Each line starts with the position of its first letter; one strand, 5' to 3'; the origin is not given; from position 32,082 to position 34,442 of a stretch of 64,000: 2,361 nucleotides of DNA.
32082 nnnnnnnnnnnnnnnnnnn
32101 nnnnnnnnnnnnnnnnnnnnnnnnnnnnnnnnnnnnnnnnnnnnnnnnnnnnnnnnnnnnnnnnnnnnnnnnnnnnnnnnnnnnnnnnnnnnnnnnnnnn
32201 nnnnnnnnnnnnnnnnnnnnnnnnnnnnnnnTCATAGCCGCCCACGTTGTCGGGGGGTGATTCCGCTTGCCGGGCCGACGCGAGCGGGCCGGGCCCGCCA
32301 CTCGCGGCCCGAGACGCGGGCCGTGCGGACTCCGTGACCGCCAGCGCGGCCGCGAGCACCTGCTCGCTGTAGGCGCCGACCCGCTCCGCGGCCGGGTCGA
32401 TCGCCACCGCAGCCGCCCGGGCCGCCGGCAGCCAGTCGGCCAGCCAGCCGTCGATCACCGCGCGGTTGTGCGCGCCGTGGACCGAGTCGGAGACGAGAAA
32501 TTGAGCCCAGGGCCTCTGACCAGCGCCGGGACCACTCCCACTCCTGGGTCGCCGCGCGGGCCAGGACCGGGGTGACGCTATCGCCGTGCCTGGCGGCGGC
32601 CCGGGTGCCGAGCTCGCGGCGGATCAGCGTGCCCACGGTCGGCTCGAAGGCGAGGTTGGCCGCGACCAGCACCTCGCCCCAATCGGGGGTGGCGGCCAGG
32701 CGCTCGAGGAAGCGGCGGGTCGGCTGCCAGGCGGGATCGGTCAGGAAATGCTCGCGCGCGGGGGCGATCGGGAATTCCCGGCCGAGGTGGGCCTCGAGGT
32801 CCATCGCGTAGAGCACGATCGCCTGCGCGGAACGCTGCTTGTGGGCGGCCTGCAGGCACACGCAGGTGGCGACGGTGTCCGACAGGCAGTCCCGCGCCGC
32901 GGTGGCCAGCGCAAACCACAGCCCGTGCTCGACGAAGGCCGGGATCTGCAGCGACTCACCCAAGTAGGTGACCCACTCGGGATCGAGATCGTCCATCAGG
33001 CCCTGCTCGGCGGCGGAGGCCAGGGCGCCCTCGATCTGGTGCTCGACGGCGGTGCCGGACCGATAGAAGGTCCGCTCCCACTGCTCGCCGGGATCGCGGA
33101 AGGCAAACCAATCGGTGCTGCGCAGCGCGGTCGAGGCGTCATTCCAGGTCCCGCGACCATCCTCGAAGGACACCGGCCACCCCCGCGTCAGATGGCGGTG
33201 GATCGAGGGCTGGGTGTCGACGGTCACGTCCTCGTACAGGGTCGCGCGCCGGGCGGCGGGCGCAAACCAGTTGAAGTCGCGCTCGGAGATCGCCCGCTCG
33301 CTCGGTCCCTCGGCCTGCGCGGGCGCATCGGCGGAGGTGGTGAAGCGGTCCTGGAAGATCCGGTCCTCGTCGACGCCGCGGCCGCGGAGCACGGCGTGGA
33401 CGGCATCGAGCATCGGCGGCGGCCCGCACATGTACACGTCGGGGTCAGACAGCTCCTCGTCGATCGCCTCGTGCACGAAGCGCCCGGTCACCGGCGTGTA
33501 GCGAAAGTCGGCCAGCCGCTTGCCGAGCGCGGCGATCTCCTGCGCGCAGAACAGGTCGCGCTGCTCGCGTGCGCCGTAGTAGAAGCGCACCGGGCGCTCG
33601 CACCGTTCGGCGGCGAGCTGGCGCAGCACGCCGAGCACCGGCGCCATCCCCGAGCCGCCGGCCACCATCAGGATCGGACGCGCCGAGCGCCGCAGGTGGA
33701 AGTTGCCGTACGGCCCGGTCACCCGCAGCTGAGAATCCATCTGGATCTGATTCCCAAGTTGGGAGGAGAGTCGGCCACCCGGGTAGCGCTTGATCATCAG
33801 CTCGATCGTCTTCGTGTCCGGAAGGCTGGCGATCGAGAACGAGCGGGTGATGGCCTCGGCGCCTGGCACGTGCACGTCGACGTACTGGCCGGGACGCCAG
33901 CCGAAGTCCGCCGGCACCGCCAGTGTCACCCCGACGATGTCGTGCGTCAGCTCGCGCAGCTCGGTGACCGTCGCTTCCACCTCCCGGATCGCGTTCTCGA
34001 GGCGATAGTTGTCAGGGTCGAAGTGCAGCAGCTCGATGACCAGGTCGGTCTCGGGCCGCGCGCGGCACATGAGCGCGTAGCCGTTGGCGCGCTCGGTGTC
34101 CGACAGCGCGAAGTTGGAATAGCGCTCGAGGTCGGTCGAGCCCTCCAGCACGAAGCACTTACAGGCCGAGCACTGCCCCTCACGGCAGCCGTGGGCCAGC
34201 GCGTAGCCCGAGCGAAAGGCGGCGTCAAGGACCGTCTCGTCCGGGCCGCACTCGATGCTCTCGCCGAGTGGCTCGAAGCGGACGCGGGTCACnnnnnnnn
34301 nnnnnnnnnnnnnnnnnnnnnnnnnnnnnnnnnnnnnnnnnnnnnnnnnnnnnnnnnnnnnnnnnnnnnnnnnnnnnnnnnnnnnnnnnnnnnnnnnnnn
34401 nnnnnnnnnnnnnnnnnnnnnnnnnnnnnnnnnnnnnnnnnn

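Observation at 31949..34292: Reductase, beta subunit and coupling protein of a di-iron monooxygenase fused into one polypeptide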

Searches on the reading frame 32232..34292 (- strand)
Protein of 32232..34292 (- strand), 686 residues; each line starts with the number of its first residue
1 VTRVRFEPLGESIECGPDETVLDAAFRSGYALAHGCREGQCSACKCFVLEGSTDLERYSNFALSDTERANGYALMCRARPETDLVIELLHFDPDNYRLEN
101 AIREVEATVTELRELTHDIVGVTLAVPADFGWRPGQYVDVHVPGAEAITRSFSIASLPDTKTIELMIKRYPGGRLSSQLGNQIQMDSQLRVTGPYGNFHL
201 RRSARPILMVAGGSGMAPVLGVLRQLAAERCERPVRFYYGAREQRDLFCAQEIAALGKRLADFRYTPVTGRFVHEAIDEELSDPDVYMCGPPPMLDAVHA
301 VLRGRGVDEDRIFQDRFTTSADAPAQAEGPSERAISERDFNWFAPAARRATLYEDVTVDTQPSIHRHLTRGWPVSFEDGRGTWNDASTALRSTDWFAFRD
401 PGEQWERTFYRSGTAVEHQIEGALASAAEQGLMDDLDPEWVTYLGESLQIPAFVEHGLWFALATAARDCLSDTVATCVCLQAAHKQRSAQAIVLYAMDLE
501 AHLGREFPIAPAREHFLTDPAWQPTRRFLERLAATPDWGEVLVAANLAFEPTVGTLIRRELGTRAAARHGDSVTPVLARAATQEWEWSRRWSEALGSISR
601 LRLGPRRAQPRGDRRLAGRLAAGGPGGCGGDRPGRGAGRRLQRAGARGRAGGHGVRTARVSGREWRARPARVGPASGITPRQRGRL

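Call 3: search_protein_families(library=pfam, proteins=[window:32232-34292:-], max_evalue=0.01)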
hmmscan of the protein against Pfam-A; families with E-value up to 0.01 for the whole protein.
window:32232-34292:- (686 aa): 6 families
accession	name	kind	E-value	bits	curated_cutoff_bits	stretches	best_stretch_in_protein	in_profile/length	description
PF02332.24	Phenol_Hydrox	-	3.2e-48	164.8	24.4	1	372-596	1-223/230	Methane/Phenol/Alkene Hydroxylase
PF00175.26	NAD_binding_1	-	6.9e-16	59.3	22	1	209-299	1-108/109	Oxidoreductase NAD-binding domain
PF00111.32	Fer2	-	7.2e-15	55.1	21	1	8-81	5-77/77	2Fe-2S iron-sulfur cluster binding domain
PF00970.30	FAD_binding_6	-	8.7e-14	52.1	21.1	1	107-199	2-98/99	Oxidoreductase FAD-binding domain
PF22290.1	DmmA-like_N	-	0.00029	21.7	33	1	194-312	8-124/124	Dimethylamine monooxygenase subunit DmmA-like, N-terminal domain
PF08022.18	FAD_binding_8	-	0.0029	18.1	22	1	109-196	6-106/109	FAD-binding domain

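Call 7: find_homologous_proteins(query=window:32508-34292:-)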
Query window:32508-34292:- (595 aa): 1192 proteins with E <= 0.001 among 8000 candidates; the best 120 are listed. Only proteins of 327 to 1042 residues were searched: fused or split forms outside these lengths cannot appear, so this answer is no evidence that the protein stands alone or is whole; lengths 'longer' or 'shorter' looks for them.
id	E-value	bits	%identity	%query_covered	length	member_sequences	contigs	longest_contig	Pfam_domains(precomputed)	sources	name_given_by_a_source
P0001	0.0e+0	1375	100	100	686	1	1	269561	PF00111.33,PF00175.27,PF02332.25,PF00970.31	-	-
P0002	0.0e+0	1262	91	100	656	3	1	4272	PF00111.33,PF00175.27,PF02332.25,PF00970.31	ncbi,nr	ncbi:MAG: FAD-binding oxidoreductase, partial [Actinomycetota bacterium]|nr:FAD-binding oxidoreducta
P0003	0.0e+0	1249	90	100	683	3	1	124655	PF00111.33,PF00175.27,PF02332.25,PF00970.31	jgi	-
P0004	0.0e+0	1244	90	100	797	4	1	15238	PF02406.23,PF00111.33,PF00175.27,PF02332.25,PF00970.31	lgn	-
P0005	0.0e+0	1215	88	100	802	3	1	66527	PF02406.23,PF00111.33,PF00175.27,PF02332.25,PF00970.31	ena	-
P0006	0.0e+0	1104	80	100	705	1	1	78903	PF00111.33,PF00175.27,PF02332.25,PF00970.31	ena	-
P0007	0.0e+0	1102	76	100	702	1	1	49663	PF00111.33,PF00175.27,PF02332.25,PF00970.31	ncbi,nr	ncbi:MAG TPA: 2Fe-2S iron-sulfur cluster-binding protein, partial [Solirubrobacteraceae bacterium]|n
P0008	0.0e+0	1094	80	100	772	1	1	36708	PF02406.23,PF00111.33,PF00175.27,PF02332.25,PF00970.31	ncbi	ncbi:MAG: 2Fe-2S iron-sulfur cluster-binding protein [Solirubrobacteraceae bacterium]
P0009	0.0e+0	1084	78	100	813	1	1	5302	PF02406.23,PF00111.33,PF00175.27,PF02332.25,PF00970.31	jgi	jgi:NAD(P)H-flavin reductase/ferredoxin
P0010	0.0e+0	1081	78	100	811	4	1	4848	PF02406.23,PF00111.33,PF00175.27,PF02332.25,PF00970.31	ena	-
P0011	0.0e+0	1077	78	100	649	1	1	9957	PF00111.33,PF00175.27,PF02332.25,PF00970.31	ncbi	ncbi:MAG: 2Fe-2S iron-sulfur cluster-binding protein, partial [Solirubrobacteraceae bacterium]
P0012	0.0e+0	1075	77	100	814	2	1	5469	PF02406.23,PF00111.33,PF00175.27,PF02332.25,PF00970.31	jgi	jgi:NAD(P)H-flavin reductase/ferredoxin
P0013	0.0e+0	1073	77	100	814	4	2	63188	PF02406.23,PF00111.33,PF00175.27,PF02332.25,PF00970.31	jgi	jgi:NAD(P)H-flavin reductase/ferredoxin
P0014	0.0e+0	1067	77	100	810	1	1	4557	PF02406.23,PF00111.33,PF00175.27,PF02332.25,PF00970.31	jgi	jgi:NAD(P)H-flavin reductase/ferredoxin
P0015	0.0e+0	1066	76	100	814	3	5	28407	PF02406.23,PF00111.33,PF00175.27,PF02332.25,PF00970.31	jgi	jgi:NAD(P)H-flavin reductase/ferredoxin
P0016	0.0e+0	1065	77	100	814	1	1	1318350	PF02406.23,PF00111.33,PF00175.27,PF02332.25,PF00970.31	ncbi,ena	-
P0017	0.0e+0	1062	77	100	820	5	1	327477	PF02406.23,PF00111.33,PF00175.27,PF02332.25,PF00970.31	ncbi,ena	-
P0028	0.0e+0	1028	75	100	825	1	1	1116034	PF02406.23,PF00111.33,PF00175.27,PF02332.25,PF00970.31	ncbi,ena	-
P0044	3.0e-298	1008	74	100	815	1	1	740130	PF02406.23,PF00111.33,PF00175.27,PF02332.25,PF00970.31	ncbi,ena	-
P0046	1.1e-297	1007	74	100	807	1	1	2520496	PF02406.23,PF00111.33,PF00175.27,PF02332.25,PF00970.31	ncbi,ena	-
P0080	3.6e-270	916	68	100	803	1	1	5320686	PF02406.23,PF00111.33,PF00175.27,PF02332.25,PF00970.31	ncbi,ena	-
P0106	2.3e-265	900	68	100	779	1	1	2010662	PF02406.23,PF00111.33,PF00175.27,PF02332.25,PF00970.31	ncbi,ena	-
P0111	5.4e-265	899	66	100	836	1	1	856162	PF02406.23,PF00111.33,PF00175.27,PF02332.25,PF00970.31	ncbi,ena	-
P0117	2.8e-264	896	70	100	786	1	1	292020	PF02406.23,PF00111.33,PF00175.27,PF02332.25,PF00970.31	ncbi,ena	-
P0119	3.5e-264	896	66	100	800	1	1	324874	PF02406.23,PF00111.33,PF00175.27,PF02332.25,PF00970.31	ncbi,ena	-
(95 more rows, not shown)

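Call 14: find_encoding_contigs(protein=P0005, flank=8000, max_places=2)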
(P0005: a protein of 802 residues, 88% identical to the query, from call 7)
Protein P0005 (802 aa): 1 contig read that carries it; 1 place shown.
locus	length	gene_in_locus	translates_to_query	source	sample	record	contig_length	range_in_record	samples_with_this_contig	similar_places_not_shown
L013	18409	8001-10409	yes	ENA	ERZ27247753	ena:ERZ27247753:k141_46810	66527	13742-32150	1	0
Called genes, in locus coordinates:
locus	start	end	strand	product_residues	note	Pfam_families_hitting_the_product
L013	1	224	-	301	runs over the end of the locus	PF01575:MaoC_dehydratas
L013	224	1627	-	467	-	PF00106:adh_short, PF08659:KR, PF13561:adh_short_C2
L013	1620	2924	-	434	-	PF00108:Thiolase_N, PF02803:Thiolase_C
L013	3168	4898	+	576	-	PF00324:AA_permease, PF13520:AA_permease_2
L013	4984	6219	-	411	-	PF14361:RsbRD_N, PF25906:PucR-like_N, PF13556:HTH_30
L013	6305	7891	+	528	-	PF02332:Phenol_Hydrox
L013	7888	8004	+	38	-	-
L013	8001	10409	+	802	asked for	PF00111:Fer2, PF00970:FAD_binding_6 (weak), PF00175:NAD_binding_1, PF02332:Phenol_Hydrox, PF02406:MmoB_DmpM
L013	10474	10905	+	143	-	PF02036:SCP2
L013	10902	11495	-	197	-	-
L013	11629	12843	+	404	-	-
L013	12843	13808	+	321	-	PF02779:Transket_pyr, PF02780:Transketolase_C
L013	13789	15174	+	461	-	PF00364:Biotin_lipoyl, PF25917:BSH_RND (faint), PF25984:BSH_YknX (faint), PF25997:BSH_YhbJ (weak), PF02817:E3_binding, PF00198:2-oxoacid_dh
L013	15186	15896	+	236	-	PF21948:LplA-B_cat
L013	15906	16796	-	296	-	PF13338:AbiEi_4 (weak), PF04480:DUF559 (weak), PF18741:MTES_1575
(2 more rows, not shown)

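Call 15: find_encoding_contigs(protein=P0004, flank=6000, max_places=2)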
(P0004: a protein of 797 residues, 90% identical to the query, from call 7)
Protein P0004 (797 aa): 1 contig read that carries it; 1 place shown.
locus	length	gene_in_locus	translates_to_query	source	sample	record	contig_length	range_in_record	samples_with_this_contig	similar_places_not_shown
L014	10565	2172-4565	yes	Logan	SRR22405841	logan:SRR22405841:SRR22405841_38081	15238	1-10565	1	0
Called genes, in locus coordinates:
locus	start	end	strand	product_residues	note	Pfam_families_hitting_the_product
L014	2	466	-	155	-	?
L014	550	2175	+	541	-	PF02332:Phenol_Hydrox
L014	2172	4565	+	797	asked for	PF00111:Fer2, PF00970:FAD_binding_6 (weak), PF00175:NAD_binding_1, PF02332:Phenol_Hydrox, PF02406:MmoB_DmpM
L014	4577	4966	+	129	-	PF02036:SCP2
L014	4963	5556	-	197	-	-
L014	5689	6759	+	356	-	PF00676:E1_dh, PF13292:DXP_synthase_N (weak)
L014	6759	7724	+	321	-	PF02779:Transket_pyr, PF02780:Transketolase_C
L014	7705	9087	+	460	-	PF00364:Biotin_lipoyl, PF25984:BSH_YknX (faint), PF25997:BSH_YhbJ, PF02817:E3_binding, PF00198:2-oxoacid_dh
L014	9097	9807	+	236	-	PF21948:LplA-B_cat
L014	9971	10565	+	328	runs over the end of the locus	PF16881:LIAS_N (faint), PF04055:Radical_SAM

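Call 16: find_encoding_contigs(protein=P0003, flank=8000, max_places=2)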
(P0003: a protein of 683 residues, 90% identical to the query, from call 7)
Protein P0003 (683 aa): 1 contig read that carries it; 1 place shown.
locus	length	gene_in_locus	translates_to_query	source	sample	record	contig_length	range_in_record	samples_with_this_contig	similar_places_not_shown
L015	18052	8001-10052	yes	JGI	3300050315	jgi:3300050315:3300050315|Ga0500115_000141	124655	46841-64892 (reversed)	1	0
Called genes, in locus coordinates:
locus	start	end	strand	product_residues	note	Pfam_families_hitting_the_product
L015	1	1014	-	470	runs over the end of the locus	PF00106:adh_short, PF08659:KR, PF13561:adh_short_C2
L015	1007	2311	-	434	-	PF00108:Thiolase_N, PF02803:Thiolase_C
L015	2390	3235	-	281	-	PF00106:adh_short, PF08659:KR (faint), PF13561:adh_short_C2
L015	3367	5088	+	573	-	PF00324:AA_permease, PF13520:AA_permease_2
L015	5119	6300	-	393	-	PF25906:PucR-like_N, PF14361:RsbRD_N, PF17853:GGDEF_2 (weak), PF13556:HTH_30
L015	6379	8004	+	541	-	PF02332:Phenol_Hydrox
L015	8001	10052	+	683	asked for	PF00111:Fer2, PF00970:FAD_binding_6, PF00175:NAD_binding_1, PF02332:Phenol_Hydrox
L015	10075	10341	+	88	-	PF02406:MmoB_DmpM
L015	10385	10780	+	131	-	PF02036:SCP2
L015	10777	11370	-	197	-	-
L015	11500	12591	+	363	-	PF00676:E1_dh, PF00456:Transketolase_N (weak), PF13292:DXP_synthase_N (weak)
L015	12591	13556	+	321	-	PF02779:Transket_pyr, PF02780:Transketolase_C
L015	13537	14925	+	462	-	-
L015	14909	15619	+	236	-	PF21948:LplA-B_cat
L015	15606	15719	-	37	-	-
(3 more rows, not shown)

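Call 28: search_protein_representatives(protein=P0005)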
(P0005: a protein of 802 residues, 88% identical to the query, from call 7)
Query: 802 residues. Proteins with E-value up to 0.001 (for the whole library): 18285; up to 1e-10: 5454; up to 1e-30: 402. The best 150 are listed.
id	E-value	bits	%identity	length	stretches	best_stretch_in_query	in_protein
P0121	2.2e-293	992.1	65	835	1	5-799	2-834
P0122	2.8e-235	799.9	76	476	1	3-496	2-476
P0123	2.6e-197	674.3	64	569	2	276-694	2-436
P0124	5.8e-183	626.9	71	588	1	3-448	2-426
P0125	3.8e-175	601.1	60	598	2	80-511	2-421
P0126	1.4e-165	569.4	67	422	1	396-800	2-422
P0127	3.3e-163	561.6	76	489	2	353-674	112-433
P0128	6.7e-141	487.8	59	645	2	348-607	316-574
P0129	1.0e-139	483.9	74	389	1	357-649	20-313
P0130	2.0e-111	390.3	57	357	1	339-659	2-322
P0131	5.3e-102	359.2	58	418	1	75-407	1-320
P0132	3.0e-97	343.4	60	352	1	3-343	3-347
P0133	1.7e-96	341.0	56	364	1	181-492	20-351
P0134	3.4e-91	323.4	70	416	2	471-675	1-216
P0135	1.6e-90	321.2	50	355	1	359-676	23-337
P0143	2.2e-69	251.3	58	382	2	527-660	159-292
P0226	5.0e-43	164.1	41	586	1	19-352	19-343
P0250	2.1e-41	158.8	49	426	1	450-751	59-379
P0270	3.3e-40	154.8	51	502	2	525-636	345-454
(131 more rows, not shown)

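Call 45: search_protein_families(library=ncbifam, proteins=[P0005], max_evalue=0.00001)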
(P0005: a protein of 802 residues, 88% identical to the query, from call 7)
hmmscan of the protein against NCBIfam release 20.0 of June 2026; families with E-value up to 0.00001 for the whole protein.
P0005 (802 aa): 22 families
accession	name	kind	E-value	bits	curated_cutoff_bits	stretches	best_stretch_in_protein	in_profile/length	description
NF040810.1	BenC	equivalog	2.2e-64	217.7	430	1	12-340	14-333/333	benzoate 1,2-dioxygenase electron transfer component BenC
NF045803.1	MethMoxFADbindMmoC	equivalog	1.3e-56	191.9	500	1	13-340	16-343/343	aromatic/alkene monooxygenase hydroxylase FAD-binding subunit MmoC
NF008822.0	PRK11872.1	equivalog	1.8e-50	171.9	402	1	15-342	19-340/341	anthranilate 1,2-dioxygenase electron transfer component AntC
TIGR02160.1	PA_CoA_Oxy5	hypoth_equivalog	1.2e-36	126.3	420.8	2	108-349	5-252/352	1,2-phenylacetyl-CoA epoxidase subunit PaaE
NF045802.1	MethMoxAlphaMmoY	equivalog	1.3e-34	120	700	1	347-648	19-329/389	aromatic/alkene monooxygenase hydroxylase subunit beta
NF058606.1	GlBtMonoRdsGbcB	equivalog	9.4e-30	103.7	500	2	175-355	68-265/362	glycine betaine monooxygenase reductase subunit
NF005963.0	PRK08051.1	equivalog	1.2e-25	90.2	230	1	177-338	55-231/233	NAD(P)H-flavin reductase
NF007964.0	PRK10684.1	equivalog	8.6e-25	87.4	383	2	176-346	62-246/333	NADH oxidoreductase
TIGR01941.1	nqrF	equivalog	7.4e-23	81.1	295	1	190-337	237-403/405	NADH:ubiquinone reductase (Na(+)-transporting) subunit F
NF009805.0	PRK13289.1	equivalog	6.3e-20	71.5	432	1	133-339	186-394/399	NO-inducible flavohemoprotein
NF004317.0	PRK05713.1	equivalog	4.2e-19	68.9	338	2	18-161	16-144/312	iron-sulfur-binding ferredoxin reductase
NF045941.1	PropMonoxMimD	equivalog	8.8e-18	64.6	150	1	707-798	8-101/108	propane 2-monooxygenase effector subunit MimD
NF052252.1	flav_redu_LuxG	exception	9.4e-18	64.2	340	1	116-338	12-230/232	flavin mononucleotide reductase LuxG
NF000796.0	PRK00054.1-1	equivalog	6.4e-12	45.2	224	1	175-326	47-193/254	dihydroorotate dehydrogenase electron transfer subunit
TIGR02008.1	fdx_plant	subfamily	2.6e-11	43.1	81.15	1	11-87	15-89/97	ferredoxin [2Fe-2S]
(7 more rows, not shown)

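Call 56: predict_structure(alignment_id=A1)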
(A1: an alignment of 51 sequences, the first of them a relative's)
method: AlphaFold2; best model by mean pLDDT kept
length: 802 residues; sequences in the alignment: 51
mean_pLDDT: 77.1   pTM: 0.45
mean pLDDT of the five models: 77.1, 76.0, 76.0, 75.4, 74.4
residues with pLDDT >= 90: 279; 70-90: 331; 50-70: 51; < 50: 141
segments of 3 or more residues with pLDDT < 50: 34-44, 57-76, 164-175, 338-403, 675-705
pLDDT, mean of each block of 10 residues (from residue 1): 87 86 82 49 59 55 39 56 80 73 92 92 93 88 73 87 47 53 89 75 93 84 93 93 94 97 93 96 96 91 94 88 90 68 31 33 40 32 31 37 63 82 68 74 82 85 86 90 79 76 84 81 81 88 95 91 96 92 85 84 88 92 95 97 96 84 88 51 31 32 57 89 93 86 89 93 80 76 88 77 56
secondary structure, 60 per line:
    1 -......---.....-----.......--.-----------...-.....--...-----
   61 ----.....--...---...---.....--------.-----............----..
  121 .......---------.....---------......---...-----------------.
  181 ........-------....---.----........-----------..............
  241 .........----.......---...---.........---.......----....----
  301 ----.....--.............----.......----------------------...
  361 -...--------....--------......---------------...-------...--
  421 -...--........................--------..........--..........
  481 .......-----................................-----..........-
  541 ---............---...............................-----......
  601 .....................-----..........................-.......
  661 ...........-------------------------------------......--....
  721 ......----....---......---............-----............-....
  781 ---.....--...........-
elements in order (helices of 4 or more, strands of 3 or more residues): E2-7 E11-15 H21-27 E46-50 E53-55 H65-69 E72-74 E78-80 E84-88 E103-114 E119-127 E137-141 E151-156 E180-188 E208-215 E227-232 H233-249 E254-260 H270-278 E282-288 H293-296 E305-309 H312-324 E332-335 H373-376 H385-390 H427-450 H459-468 H471-487 H493-524 H530-539 H544-555 H559-589 H595-621 H627-652 H654-671 E709-714 H717-726 E731-734 E738-743 E747-750 H751-758 H764-770 E771-775 E777-780 E784-788 H791-801

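Call 58: search_solved_structures(query=A1, max_evalue=0.001)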
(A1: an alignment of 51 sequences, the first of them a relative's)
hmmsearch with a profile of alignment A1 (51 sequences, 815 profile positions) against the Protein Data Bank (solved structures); distinct sequences matched with E-value up to 0.001: 208 (the best 60 are shown).
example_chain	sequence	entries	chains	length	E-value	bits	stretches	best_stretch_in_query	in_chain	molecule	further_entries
1krh_A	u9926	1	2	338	1.4e-63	218.7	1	14-320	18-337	Benzoate 1,2-Dioxygenase Reductase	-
5ogx_A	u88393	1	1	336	4.5e-56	193.9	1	11-321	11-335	Cytochrome P450 reductase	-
4wqm_A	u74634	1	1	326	3e-45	158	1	10-318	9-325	Toluene-4-monooxygenase electron transfer component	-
7c3a_A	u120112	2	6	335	1.1e-44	156.2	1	15-318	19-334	Ferredoxin reductase component of carbazole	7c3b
1tvc_A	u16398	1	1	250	7e-40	140.3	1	108-322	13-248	METHANE MONOOXYGENASE COMPONENT C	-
6vk4_B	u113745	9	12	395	1e-37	133.1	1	338-661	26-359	Methane monooxygenase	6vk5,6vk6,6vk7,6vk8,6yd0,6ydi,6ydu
7m8q_B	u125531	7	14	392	1.1e-37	133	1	338-661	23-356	Methane monooxygenase beta chain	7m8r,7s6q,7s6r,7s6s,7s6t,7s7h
1mhy_B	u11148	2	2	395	8.4e-37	130.1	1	339-667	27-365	METHANE MONOOXYGENASE HYDROXYLASE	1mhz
6d7k_B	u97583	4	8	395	3.5e-36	128.1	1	338-662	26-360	Methane monooxygenase hydroxylase, MmoY | Methane monooxygenase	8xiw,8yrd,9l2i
1xmf_C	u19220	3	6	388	2.7e-29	105.3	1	352-644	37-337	Methane monooxygenase component A beta chain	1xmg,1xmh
1mty_B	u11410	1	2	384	3.1e-29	105.1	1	352-644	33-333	METHANE MONOOXYGENASE HYDROXYLASE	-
1fyz_C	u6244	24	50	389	3.2e-29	105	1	352-644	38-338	METHANE MONOOXYGENASE COMPONENT A, BETA CHAIN | Methane monooxygenase component A beta chain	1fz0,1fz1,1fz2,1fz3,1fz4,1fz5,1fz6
1mmo_B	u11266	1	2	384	7.9e-28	100.4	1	352-645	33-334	METHANE MONOOXYGENASE HYDROLASE (BETA CHAIN)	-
1t0q_B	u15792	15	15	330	6.6e-27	97.4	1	353-661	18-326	toluene, o-xylene monooxygenase oxygenase subunit | Toluene, o-xylene monooxygenase oxygenase subunit;beta | Toluene o-xylene monooxygenase component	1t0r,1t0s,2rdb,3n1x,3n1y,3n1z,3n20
2ind_B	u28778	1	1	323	1.1e-26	96.6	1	355-661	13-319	Toluene, o-xylene monooxygenase oxygenase subunit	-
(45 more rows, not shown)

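Call 64: list_cluster_members(proteins=[P0080, P0046, P0106, P0016, P0028, P0111, P0044, P0017, P0119, P0117])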
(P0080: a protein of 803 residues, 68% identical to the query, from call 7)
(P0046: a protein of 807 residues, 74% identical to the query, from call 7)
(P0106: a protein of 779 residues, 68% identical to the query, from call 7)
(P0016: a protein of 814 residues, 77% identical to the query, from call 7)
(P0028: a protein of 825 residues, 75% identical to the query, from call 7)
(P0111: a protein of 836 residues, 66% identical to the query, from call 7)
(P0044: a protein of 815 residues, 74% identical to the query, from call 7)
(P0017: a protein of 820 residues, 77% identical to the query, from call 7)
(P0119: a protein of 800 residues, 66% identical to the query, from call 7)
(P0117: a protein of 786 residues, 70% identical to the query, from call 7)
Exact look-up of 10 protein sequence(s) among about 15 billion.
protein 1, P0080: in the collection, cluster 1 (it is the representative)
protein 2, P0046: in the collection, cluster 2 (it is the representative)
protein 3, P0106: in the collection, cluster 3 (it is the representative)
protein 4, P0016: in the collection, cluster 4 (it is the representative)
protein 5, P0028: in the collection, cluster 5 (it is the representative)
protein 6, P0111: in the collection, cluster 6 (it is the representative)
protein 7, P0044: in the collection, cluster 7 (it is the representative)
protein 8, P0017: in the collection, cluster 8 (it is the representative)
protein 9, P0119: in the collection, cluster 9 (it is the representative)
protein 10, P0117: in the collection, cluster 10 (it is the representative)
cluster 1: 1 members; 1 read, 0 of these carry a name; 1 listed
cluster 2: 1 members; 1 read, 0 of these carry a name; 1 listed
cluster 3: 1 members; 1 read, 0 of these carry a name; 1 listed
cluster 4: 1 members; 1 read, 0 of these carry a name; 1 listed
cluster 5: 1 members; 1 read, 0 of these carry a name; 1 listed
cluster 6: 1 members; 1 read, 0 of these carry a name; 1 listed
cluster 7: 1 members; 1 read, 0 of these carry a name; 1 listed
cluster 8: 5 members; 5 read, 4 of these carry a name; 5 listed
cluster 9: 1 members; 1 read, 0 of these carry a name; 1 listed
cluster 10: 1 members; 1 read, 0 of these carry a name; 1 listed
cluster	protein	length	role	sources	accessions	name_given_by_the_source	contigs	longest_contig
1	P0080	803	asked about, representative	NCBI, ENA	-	-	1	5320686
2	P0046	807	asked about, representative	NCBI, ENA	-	-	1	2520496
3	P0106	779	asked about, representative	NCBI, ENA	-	-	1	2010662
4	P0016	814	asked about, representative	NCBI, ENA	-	-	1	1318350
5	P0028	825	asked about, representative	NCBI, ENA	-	-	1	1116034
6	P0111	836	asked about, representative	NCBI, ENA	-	-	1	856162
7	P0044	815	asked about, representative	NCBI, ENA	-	-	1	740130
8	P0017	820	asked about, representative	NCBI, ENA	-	-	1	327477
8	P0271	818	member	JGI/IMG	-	NAD(P)H-flavin reductase/ferredoxin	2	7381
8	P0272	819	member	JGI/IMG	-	ferredoxin-NADP reductase/ferredoxin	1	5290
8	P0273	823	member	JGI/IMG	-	NAD(P)H-flavin reductase/ferredoxin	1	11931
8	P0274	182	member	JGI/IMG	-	propane monooxygenase coupling protein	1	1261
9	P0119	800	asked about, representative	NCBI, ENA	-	-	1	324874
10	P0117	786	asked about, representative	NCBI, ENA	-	-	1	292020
